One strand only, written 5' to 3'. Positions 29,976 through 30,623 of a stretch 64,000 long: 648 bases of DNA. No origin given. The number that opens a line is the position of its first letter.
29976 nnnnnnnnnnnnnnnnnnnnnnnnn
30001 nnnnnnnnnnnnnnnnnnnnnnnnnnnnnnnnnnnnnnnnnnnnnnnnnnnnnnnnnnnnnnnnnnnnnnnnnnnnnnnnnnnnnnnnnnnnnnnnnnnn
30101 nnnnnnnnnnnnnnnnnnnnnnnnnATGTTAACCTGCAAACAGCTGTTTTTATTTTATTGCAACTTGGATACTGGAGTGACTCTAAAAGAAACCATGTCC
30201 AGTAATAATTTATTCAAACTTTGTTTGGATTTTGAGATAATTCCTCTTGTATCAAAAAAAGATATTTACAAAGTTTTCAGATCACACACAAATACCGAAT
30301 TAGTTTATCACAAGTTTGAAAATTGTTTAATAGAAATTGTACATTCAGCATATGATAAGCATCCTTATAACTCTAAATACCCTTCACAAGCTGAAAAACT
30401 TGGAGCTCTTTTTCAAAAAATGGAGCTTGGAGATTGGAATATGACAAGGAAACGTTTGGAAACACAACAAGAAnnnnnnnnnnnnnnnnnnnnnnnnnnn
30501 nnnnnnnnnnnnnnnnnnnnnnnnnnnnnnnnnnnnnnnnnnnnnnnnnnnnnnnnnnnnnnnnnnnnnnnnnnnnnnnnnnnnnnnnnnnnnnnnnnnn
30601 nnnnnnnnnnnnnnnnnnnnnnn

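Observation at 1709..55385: Local over-representation of cilium/flagellum genes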

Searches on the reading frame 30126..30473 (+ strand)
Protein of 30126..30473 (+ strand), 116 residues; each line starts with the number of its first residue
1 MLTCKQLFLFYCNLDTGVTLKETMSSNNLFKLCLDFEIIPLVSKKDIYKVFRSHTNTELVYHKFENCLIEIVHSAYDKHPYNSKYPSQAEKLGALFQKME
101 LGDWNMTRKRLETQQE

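Call 6: search_protein_families(library=pfam, proteins=[window:30126-30473:+], max_evalue=0.01)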
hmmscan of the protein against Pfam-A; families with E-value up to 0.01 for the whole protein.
window:30126-30473:+ (116 aa): 0 families

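Call 97: search_protein_families(library=pfam, proteins=[window:30126-30473:+], max_evalue=0.1)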
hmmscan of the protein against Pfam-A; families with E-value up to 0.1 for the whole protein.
window:30126-30473:+ (116 aa): 1 family
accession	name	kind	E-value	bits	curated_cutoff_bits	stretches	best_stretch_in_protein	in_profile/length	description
PF05517.18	p25-alpha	-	0.023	15.4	22.6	1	7-90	3-87/153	p25-alpha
